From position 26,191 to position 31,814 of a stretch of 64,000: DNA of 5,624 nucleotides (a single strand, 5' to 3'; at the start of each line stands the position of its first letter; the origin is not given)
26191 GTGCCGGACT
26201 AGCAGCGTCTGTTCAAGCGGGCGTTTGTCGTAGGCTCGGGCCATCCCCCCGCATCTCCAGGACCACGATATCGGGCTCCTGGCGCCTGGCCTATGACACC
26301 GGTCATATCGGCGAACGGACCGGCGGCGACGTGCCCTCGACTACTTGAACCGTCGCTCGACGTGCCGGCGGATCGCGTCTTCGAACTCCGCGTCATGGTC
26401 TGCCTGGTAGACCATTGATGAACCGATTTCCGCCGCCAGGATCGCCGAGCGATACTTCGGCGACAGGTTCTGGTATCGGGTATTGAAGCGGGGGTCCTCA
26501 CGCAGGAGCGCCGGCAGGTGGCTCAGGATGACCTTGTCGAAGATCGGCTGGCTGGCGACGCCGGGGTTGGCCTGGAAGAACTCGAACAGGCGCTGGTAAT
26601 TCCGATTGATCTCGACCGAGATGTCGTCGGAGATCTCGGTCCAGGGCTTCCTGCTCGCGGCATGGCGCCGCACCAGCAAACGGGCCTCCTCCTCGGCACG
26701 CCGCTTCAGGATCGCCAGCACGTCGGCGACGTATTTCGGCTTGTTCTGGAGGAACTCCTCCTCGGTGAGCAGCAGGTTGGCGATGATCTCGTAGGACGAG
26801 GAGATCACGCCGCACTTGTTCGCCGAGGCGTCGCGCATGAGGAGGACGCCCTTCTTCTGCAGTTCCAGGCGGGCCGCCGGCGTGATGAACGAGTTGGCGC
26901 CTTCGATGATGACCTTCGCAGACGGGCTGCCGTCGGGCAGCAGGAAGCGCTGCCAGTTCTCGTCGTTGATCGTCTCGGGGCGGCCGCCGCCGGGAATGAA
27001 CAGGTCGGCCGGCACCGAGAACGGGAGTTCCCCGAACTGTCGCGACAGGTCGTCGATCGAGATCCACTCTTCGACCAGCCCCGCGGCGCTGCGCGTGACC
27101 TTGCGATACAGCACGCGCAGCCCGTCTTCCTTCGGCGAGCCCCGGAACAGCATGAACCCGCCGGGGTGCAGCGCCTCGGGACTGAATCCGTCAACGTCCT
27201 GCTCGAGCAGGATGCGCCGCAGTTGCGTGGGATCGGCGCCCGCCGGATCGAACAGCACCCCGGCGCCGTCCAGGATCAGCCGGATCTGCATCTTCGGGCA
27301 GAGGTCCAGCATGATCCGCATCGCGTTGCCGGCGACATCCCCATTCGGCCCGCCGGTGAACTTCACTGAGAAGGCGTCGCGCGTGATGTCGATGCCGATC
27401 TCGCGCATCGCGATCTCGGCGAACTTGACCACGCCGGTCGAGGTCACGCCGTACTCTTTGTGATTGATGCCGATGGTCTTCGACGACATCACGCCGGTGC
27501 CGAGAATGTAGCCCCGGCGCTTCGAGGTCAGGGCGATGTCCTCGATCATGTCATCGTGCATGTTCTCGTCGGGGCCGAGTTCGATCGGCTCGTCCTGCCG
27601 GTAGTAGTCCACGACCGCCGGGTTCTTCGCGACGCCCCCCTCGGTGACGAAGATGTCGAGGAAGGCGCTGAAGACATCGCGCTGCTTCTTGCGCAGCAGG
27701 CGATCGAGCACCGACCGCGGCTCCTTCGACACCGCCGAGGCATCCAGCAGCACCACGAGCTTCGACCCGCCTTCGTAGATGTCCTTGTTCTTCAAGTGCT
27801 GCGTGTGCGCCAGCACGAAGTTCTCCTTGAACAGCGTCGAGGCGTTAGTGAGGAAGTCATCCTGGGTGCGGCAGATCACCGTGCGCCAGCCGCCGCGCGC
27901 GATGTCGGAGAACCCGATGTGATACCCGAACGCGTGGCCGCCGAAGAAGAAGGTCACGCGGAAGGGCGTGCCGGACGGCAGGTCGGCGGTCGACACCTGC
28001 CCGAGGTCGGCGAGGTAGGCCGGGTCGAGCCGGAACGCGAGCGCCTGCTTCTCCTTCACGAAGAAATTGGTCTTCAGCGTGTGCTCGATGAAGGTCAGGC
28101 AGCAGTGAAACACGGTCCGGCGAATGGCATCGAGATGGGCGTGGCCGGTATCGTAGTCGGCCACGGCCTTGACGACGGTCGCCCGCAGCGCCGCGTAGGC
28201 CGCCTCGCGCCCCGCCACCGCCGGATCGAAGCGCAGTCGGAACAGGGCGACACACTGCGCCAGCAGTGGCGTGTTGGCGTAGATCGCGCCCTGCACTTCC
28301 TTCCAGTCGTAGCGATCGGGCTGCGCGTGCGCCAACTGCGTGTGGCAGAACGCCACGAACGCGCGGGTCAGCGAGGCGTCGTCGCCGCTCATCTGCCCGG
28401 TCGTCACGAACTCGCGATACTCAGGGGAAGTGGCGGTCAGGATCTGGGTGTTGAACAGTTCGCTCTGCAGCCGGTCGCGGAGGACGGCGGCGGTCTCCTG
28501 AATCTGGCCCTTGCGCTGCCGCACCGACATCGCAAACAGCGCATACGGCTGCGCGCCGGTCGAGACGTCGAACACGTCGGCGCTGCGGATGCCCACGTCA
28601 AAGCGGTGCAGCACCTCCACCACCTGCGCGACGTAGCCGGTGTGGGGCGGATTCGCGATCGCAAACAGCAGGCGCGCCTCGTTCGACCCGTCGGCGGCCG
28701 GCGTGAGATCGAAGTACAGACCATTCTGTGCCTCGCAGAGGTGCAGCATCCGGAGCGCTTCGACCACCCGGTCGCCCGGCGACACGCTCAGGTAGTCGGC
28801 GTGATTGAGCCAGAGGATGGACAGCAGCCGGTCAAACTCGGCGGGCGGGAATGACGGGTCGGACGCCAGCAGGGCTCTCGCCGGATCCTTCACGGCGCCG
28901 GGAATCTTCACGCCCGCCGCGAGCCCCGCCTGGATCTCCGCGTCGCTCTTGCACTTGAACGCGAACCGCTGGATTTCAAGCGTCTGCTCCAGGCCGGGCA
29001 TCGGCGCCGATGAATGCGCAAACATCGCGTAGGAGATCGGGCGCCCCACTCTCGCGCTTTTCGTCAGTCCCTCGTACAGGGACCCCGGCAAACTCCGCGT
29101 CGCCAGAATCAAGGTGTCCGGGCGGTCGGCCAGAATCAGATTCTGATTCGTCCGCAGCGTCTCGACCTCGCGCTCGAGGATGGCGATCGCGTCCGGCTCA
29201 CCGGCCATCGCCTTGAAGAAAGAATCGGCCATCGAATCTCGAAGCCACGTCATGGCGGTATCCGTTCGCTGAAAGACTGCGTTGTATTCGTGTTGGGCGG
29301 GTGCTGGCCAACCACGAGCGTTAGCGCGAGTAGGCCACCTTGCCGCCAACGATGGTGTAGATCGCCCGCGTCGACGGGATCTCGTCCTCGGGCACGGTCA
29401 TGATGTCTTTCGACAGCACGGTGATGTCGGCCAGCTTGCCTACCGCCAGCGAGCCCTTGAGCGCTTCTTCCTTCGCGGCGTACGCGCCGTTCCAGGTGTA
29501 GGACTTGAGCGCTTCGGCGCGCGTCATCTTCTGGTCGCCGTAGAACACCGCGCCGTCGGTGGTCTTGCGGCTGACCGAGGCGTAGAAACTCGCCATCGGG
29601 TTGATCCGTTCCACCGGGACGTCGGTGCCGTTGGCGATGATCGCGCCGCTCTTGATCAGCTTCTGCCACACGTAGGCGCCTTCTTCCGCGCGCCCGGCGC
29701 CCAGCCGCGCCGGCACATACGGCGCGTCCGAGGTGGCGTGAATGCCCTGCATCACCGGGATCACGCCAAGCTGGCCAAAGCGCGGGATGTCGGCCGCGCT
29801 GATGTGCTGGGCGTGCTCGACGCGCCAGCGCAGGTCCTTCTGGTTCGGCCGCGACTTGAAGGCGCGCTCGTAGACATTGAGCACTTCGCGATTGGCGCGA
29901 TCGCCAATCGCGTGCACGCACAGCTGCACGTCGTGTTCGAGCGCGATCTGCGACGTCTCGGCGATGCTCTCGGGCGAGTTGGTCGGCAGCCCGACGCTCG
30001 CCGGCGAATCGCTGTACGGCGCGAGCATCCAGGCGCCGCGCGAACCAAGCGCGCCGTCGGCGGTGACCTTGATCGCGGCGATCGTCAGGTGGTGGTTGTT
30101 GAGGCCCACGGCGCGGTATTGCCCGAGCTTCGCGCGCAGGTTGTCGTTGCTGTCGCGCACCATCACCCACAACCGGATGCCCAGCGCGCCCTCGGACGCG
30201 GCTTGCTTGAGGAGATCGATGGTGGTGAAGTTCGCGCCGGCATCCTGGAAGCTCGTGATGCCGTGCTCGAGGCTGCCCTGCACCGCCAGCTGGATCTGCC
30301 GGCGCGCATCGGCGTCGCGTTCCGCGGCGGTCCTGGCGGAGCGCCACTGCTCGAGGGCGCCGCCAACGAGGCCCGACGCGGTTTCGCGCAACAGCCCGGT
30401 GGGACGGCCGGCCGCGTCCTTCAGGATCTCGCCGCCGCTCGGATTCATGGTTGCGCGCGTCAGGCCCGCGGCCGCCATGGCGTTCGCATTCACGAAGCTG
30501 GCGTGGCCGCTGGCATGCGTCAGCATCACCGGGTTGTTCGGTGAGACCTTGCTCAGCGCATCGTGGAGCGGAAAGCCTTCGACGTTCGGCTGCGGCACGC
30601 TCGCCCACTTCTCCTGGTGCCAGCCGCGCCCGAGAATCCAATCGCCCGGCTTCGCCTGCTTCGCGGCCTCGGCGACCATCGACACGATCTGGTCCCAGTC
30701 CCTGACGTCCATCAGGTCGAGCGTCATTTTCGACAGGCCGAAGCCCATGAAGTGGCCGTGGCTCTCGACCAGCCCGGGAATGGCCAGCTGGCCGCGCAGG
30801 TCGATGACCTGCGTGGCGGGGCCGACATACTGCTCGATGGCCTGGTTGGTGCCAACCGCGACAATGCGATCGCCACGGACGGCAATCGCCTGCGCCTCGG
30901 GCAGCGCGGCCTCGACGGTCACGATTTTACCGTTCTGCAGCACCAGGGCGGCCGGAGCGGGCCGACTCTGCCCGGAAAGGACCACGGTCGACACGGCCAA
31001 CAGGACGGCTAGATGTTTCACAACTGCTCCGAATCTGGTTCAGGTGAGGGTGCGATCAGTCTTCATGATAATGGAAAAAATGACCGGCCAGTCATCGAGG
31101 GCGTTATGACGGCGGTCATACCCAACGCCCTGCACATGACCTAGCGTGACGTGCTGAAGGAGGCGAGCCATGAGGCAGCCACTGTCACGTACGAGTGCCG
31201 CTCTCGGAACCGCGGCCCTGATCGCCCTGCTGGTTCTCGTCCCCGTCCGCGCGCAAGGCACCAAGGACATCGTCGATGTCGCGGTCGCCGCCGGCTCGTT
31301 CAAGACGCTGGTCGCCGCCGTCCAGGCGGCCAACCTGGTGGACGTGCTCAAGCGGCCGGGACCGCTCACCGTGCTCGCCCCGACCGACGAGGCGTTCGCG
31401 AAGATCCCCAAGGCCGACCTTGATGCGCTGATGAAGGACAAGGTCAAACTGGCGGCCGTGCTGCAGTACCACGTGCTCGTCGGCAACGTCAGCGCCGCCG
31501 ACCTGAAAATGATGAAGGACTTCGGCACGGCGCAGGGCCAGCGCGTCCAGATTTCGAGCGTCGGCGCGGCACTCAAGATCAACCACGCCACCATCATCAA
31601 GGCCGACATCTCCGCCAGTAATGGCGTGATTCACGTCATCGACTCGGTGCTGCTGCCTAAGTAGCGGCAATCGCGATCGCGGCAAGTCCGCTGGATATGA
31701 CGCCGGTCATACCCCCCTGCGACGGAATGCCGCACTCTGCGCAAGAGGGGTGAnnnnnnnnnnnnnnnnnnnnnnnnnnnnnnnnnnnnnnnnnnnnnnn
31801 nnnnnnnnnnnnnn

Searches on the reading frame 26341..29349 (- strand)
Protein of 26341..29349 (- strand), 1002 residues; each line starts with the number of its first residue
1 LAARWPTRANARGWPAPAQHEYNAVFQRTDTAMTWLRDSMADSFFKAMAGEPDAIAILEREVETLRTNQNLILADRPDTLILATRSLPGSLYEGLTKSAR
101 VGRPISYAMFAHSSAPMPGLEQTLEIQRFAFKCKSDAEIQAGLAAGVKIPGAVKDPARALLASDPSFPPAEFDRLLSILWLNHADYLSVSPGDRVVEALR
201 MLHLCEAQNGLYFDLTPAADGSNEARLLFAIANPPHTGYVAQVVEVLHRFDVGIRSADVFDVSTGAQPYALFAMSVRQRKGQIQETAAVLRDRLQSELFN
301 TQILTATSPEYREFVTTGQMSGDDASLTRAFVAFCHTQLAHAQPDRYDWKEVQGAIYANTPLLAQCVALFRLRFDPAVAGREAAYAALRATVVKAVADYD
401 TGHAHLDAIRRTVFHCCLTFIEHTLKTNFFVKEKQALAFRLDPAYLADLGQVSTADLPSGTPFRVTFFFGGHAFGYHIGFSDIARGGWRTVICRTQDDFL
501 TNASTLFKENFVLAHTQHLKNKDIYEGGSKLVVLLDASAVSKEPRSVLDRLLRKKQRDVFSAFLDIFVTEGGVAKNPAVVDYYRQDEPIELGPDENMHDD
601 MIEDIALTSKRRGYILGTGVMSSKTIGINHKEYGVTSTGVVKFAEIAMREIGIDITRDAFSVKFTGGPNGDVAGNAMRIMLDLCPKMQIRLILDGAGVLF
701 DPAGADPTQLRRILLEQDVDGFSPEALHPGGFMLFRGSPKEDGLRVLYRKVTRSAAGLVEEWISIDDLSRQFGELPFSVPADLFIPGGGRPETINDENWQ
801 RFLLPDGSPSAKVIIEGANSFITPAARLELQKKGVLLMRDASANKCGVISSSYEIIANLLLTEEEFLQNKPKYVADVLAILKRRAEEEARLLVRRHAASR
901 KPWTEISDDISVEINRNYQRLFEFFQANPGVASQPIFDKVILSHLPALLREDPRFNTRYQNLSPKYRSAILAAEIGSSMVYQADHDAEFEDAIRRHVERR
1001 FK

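Call 19: search_protein_families(library=pfam, proteins=[window:26341-29349:-], max_evalue=0.00001)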
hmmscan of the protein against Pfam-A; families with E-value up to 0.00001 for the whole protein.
window:26341-29349:- (1002 aa): 2 families
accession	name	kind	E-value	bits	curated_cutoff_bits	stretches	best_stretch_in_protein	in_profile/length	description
PF00208.27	ELFV_dehydrog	-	4e-25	89.4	23.4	1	627-891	2-220/241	Glutamate/Leucine/Phenylalanine/Valine dehydrogenase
PF05088.18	Bac_GDH_CD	-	1.6e-24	86.8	22.8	1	413-702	17-290/497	Bacterial NAD-glutamate dehydrogenase, catalytic domain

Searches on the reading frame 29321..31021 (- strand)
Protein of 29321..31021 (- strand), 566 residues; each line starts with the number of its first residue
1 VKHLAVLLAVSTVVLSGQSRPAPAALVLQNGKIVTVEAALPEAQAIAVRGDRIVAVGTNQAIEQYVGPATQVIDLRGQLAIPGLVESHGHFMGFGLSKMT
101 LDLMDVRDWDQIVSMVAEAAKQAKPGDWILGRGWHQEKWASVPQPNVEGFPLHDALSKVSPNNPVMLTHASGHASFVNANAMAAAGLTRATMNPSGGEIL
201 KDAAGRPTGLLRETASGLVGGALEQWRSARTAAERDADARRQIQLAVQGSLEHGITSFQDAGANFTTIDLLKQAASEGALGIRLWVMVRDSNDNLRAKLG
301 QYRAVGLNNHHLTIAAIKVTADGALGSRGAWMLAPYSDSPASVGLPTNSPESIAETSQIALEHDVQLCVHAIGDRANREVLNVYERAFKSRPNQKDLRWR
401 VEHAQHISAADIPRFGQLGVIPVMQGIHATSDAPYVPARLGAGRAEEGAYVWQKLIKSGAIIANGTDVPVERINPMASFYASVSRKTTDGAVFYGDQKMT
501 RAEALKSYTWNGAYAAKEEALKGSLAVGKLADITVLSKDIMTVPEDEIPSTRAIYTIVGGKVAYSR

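Call 19: search_protein_families(library=pfam, proteins=[window:29321-31021:-], max_evalue=0.00001)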
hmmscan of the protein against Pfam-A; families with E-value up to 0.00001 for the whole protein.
window:29321-31021:- (566 aa): 2 families
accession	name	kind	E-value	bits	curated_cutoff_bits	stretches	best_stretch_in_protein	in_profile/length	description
PF07969.17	Amidohydro_3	-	5.6e-95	320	29.7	1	71-564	1-472/472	Amidohydrolase family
PF01979.26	Amidohydro_1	-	1.8e-20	73.9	25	1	221-562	22-344/345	Amidohydrolase family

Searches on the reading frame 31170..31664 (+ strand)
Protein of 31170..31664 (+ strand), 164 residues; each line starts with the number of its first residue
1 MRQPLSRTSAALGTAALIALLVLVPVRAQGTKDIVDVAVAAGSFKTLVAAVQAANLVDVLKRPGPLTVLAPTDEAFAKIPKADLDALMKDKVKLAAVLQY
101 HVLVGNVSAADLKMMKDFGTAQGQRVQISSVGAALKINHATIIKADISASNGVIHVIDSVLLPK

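Call 19: search_protein_families(library=pfam, proteins=[window:31170-31664:+], max_evalue=0.00001)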
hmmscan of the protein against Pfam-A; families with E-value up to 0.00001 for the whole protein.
window:31170-31664:+ (164 aa): 1 family
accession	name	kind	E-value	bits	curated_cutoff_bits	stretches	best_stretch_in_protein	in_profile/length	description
PF02469.27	Fasciclin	-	1.2e-37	129.3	22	1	43-163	2-123/123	Fasciclin domain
